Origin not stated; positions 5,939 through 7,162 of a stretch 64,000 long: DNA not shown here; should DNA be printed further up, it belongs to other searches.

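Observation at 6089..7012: Compositionally foreign ORF encoding a secreted protein with C-terminal membrane anchor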

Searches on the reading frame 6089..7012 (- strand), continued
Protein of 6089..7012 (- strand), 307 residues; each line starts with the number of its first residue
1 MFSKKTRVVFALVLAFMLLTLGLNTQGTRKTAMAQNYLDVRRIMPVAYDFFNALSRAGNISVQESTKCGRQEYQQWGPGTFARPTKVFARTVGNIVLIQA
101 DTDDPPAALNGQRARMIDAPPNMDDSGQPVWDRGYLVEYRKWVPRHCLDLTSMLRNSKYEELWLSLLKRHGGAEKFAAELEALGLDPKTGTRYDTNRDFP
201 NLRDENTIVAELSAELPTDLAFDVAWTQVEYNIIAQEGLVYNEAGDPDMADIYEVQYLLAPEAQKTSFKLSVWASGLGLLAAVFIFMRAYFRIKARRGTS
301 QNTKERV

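Call 29: find_encoding_contigs(protein=P0014, flank=10000, max_places=3)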
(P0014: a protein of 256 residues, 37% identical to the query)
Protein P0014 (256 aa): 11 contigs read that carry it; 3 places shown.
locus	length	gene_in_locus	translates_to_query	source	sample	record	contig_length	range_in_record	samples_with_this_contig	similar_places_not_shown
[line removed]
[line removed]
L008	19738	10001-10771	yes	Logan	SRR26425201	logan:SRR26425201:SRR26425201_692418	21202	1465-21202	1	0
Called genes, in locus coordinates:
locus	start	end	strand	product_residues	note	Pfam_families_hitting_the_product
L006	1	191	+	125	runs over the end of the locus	-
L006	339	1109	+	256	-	-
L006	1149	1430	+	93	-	-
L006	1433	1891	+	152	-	PF00782:DSPc (weak)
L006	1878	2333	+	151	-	PF06414:Zeta_toxin (weak), PF13671:AAA_33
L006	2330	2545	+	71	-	-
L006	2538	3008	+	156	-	PF25109:HAD_PNKP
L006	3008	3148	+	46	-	-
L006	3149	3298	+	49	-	-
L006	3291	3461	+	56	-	-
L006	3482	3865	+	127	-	-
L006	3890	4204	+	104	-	-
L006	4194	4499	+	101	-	-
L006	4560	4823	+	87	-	-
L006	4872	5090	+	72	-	-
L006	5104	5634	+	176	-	PF01743:PolyA_pol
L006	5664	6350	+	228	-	-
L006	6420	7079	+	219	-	-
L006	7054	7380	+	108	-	PF19960:EAD7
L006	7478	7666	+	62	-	-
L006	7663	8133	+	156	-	-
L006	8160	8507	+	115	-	-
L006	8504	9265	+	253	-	-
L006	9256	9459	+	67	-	-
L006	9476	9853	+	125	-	-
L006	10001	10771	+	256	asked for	-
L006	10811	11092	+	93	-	-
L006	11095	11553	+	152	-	PF00782:DSPc (weak)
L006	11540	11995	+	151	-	PF06414:Zeta_toxin (weak), PF13671:AAA_33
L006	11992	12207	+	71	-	-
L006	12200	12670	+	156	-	PF25109:HAD_PNKP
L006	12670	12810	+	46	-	-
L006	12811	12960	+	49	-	-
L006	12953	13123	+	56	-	-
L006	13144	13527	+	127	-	-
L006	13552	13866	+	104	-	-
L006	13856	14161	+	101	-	-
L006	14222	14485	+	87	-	-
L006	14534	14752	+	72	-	-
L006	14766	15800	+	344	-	PF01743:PolyA_pol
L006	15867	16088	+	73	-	-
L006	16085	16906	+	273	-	-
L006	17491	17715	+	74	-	-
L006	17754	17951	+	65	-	-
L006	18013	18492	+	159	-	PF13392:HNH_3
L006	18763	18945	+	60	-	-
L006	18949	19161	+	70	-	-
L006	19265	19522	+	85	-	-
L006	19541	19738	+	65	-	-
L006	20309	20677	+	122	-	-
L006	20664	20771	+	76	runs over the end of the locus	-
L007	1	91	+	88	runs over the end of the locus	-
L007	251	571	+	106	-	-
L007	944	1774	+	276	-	PF25680:Mom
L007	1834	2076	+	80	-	-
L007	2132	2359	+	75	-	-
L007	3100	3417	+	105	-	-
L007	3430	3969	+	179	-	-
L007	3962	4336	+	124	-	-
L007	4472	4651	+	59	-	-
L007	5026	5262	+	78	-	-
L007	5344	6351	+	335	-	-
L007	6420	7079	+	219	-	-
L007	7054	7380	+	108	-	PF19960:EAD7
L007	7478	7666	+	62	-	-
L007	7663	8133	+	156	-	-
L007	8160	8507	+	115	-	-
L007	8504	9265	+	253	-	-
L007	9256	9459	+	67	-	-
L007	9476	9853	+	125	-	-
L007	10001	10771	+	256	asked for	-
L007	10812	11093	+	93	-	-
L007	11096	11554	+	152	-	PF00782:DSPc (weak)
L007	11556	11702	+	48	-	PF06414:Zeta_toxin (weak), PF13671:AAA_33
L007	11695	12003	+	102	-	PF13671:AAA_33 (weak)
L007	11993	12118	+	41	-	-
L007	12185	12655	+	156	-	PF25109:HAD_PNKP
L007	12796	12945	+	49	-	-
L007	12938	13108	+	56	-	-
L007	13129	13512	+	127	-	-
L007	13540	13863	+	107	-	-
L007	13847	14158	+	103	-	-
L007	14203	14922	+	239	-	-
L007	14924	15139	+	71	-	-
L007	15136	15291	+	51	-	-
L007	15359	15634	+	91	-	-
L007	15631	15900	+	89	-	-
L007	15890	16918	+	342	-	PF01743:PolyA_pol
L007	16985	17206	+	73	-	-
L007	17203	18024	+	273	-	-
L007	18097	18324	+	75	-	-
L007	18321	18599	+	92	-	-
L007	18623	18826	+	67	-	-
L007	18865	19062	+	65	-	-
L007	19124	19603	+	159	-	PF13392:HNH_3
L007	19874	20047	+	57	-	-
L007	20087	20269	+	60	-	-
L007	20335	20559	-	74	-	-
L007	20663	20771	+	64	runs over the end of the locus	-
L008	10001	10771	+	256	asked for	-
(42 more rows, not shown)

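Call 30: find_encoding_contigs(protein=P0016, flank=10000, max_places=3)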
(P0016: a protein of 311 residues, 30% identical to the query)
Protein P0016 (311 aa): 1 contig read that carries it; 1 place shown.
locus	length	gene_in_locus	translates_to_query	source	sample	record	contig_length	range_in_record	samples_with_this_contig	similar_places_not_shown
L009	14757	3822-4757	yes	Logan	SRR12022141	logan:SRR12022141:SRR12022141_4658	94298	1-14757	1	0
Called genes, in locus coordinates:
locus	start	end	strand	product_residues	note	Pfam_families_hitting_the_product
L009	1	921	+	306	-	?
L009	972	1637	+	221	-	-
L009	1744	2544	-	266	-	-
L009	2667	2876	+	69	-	-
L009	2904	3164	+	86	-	-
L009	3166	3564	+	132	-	-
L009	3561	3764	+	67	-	-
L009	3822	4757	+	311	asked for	-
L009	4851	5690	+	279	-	-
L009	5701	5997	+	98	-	PF00542:Ribosomal_L12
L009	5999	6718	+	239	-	-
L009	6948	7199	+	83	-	-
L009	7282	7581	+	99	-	-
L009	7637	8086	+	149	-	-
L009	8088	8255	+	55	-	-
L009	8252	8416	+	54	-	-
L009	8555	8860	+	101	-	-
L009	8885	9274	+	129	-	-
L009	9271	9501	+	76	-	-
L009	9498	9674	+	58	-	-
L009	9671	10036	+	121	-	-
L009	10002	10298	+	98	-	-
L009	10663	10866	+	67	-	-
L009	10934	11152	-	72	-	-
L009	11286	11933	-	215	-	-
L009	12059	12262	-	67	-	-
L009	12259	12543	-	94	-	-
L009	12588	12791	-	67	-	-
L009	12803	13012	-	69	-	-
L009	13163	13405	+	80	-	-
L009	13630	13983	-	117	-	-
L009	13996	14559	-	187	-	PF01227:GTP_cyclohydroI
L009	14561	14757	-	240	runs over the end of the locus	PF04055:Radical_SAM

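Call 31: find_encoding_contigs(protein=P0017, flank=10000, max_places=3)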
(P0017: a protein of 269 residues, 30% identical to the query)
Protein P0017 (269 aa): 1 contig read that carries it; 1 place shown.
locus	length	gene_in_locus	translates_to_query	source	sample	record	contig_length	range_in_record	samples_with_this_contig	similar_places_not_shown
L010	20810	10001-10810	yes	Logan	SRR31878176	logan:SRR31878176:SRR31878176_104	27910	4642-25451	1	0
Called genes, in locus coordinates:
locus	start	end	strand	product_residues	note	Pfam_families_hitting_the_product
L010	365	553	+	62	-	-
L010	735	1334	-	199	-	PF25787:HTH_SB (faint)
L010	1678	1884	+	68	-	-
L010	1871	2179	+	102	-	-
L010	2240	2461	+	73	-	-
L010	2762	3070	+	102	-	-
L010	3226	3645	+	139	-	-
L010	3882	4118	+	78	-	-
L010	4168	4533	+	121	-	-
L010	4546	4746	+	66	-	-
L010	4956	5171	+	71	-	-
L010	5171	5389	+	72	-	-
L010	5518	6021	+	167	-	-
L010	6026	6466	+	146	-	-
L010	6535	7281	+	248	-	-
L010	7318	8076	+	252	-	-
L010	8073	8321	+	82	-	-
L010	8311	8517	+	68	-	-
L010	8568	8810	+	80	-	-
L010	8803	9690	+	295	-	PF13671:AAA_33, PF25109:HAD_PNKP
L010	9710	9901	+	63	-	PF09360:zf-CDGSH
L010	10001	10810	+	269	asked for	-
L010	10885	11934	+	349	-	PF01743:PolyA_pol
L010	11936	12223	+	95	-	-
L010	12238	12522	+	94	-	-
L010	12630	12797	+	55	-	-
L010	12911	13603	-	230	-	-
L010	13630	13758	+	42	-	-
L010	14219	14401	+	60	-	-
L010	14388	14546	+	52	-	-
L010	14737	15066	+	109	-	-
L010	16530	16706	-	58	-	-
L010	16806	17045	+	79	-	-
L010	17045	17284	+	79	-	-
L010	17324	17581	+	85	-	-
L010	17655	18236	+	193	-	PF00149:Metallophos, PF12850:Metallophos_2 (weak)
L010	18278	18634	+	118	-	-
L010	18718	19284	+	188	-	-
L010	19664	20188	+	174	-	PF18847:LPD29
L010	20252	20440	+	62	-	-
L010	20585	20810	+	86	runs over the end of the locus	-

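Call 40: search_protein_families(library=phrogs, alignment_id=A1, max_evalue=0.01)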
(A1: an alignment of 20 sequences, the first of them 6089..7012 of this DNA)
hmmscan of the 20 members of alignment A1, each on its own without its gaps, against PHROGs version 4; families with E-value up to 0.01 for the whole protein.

A. member 1, window:6089-7012:- (307 aa): 0 families

B. families by the number of members that match (of 20 scanned): 1 family
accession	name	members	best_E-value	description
phrog_21950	-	1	0.004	-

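Call 41: search_dna_similar(query=window:6089-7012:-, collection=phages, mode=protein, max_evalue=0.001)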
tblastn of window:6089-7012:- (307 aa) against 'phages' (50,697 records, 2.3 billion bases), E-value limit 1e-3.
No match.

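Call 42: find_related_loci(query=P0014, collection=viral_contigs, flank=10000)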
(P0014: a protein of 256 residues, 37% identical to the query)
Query P0014 (256 aa) in viral_contigs; peptide patterns used: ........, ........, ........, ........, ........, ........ (x = any residue, [..] = any of these).
30 stretches matched a pattern, but none encodes a relative of the query by tblastn (E <= 1e-3).

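Call 43: find_related_loci(query=P0008, collection=viral_contigs, flank=10000)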
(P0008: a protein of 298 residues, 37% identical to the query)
Query P0008 (298 aa) in viral_contigs; peptide patterns used: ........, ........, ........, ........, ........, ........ (x = any residue, [..] = any of these).
2 stretches matched a pattern, but none encodes a relative of the query by tblastn (E <= 1e-3).

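Call 44: search_protein_families(library=phrogs, proteins=[L002:14459-15568:+, L002:2053-2850:+, L002:8326-9168:+, L006:6420-7079:+, L006:8504-9265:+, L006:16085-16906:+, L009:4851-5690:+, L009:972-1637:+, L010:7318-8076:+, L010:6535-7281:+], max_evalue=0.00001)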
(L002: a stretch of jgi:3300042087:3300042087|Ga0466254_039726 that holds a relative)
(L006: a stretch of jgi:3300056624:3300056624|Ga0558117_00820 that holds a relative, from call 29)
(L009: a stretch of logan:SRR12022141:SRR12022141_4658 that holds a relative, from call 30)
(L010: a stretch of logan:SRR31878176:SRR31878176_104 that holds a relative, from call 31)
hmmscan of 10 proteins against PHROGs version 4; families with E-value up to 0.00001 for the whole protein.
L002:14459-15568:+ (369 aa): 1 family
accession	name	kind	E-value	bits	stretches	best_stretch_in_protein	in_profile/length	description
phrog_1221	-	unknown function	3.5e-12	47.1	1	17-346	35-320/355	-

L002:2053-2850:+ (265 aa): 0 families

L002:8326-9168:+ (280 aa): 0 families

L006:6420-7079:+ (219 aa): 0 families

L006:8504-9265:+ (253 aa): 0 families

L006:16085-16906:+ (273 aa): 0 families

L009:4851-5690:+ (279 aa): 0 families

L009:972-1637:+ (221 aa): 0 families

L010:7318-8076:+ (252 aa): 0 families

L010:6535-7281:+ (248 aa): 0 families

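Call 45: predict_structure(alignment_id=A1)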
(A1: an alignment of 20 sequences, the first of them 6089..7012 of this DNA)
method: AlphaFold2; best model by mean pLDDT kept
length: 307 residues; sequences in the alignment: 20
mean_pLDDT: 77.1   pTM: 0.57
mean pLDDT of the five models: 77.1, 76.4, 75.0, 75.0, 74.8
residues with pLDDT >= 90: 153; 70-90: 42; 50-70: 52; < 50: 60
segments of 3 or more residues with pLDDT < 50: 199-241, 251-262
pLDDT, mean of each block of 10 residues (from residue 1): 78 90 59 72 98 96 95 94 97 92 95 78 55 91 97 95 98 97 96 68 41 37 41 44 54 45 61 91 94 78 57
secondary structure, 60 per line:
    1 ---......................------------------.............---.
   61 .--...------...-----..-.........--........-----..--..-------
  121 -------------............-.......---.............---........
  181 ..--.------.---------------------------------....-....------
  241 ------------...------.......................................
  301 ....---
elements in order: H4-25 H44-56 E64-66 E73-75 E84-92 E95-102 H134-145 E147-149 H150-153 H157-169 H173-182 H226-229 H231-234 H262-304

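Call 49: search_solved_structures(query=A1, max_evalue=1)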
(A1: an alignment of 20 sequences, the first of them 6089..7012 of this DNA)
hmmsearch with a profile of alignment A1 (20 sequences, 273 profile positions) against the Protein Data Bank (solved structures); distinct sequences matched with E-value up to 1: 0.

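Call 52: fold_search(model_id=the predicted structure, library=viral)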
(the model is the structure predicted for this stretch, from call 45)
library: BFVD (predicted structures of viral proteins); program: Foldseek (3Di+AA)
matches with E <= 10: 39; with E <= 0.001: 0
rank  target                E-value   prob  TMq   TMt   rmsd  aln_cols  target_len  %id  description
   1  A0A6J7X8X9            6.1e-01  0.03  0.13  0.09  33.8       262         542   10  Uncharacterized protein [uncultured Caudovirales phage]
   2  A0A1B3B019            1.7e+00  0.06  0.10  0.12  11.1        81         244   14  Uncharacterized protein [Gordonia phage Eyre]
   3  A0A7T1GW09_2          1.7e+00  0.01  0.08  0.03  28.1       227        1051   14  RNA-directed RNA polymerase L [Shenzhen bunya-like virus 2]
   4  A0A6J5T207            1.8e+00  0.06  0.10  0.12   9.7        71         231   15  Uncharacterized protein [uncultured Caudovirales phage]
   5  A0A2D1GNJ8            1.9e+00  0.02  0.12  0.10  16.4       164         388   10  (no name in the UniProt tables at hand)
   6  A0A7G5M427            2.2e+00  0.04  0.09  0.20  25.8       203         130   10  (no name in the UniProt tables at hand)
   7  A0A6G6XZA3            3.2e+00  0.02  0.08  0.18  18.6       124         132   13  Uncharacterized protein [Escherichia phage mio]
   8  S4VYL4                3.6e+00  0.04  0.10  0.10  19.3        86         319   16  F-box incomplete domain containing protein [Pandoravirus salinus]
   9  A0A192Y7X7            3.8e+00  0.05  0.12  0.36  16.5        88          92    7  Uncharacterized protein [Pseudomonas phage KTN4]
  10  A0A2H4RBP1            4.0e+00  0.07  0.12  0.41   6.8        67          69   12  Uncharacterized protein [Sulfolobus ellipsoid virus 1]
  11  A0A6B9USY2            4.5e+00  0.01  0.07  0.06  24.9       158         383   16  (no name in the UniProt tables at hand)
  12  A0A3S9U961            5.1e+00  0.06  0.09  0.41   3.7        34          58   15  Uncharacterized protein [Streptomyces phage Hiyaa]
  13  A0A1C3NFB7            5.1e+00  0.01  0.10  0.19  13.6        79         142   16  (no name in the UniProt tables at hand)
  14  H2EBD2                5.1e+00  0.01  0.09  0.07  21.7       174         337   15  Uncharacterized protein [Megavirus courdo7]
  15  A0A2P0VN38            5.4e+00  0.08  0.16  0.08  21.0       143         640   12  Uncharacterized protein [Tetraselmis virus 1]
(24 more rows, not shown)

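Call 56: find_encoding_contigs(protein=P0006, flank=10000, max_places=3)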
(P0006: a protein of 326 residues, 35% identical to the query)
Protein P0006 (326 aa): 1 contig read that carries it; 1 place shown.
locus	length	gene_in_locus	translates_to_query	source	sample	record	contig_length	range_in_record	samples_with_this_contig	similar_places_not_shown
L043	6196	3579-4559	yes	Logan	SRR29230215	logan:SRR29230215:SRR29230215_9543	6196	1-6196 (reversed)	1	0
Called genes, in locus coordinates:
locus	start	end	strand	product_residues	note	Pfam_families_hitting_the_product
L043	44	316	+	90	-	-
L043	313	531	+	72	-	-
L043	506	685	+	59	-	-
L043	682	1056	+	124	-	-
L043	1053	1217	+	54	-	-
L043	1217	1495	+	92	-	PF24203:Phage_ProQ_C_like (weak)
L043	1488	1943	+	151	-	-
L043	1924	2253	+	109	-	-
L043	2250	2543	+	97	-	-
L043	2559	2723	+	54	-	-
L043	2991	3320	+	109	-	-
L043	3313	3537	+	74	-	PF12802:MarR_2 (weak), PF08279:HTH_11 (weak), PF00392:GntR (weak)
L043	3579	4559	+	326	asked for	-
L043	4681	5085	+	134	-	-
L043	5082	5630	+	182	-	-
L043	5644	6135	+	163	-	-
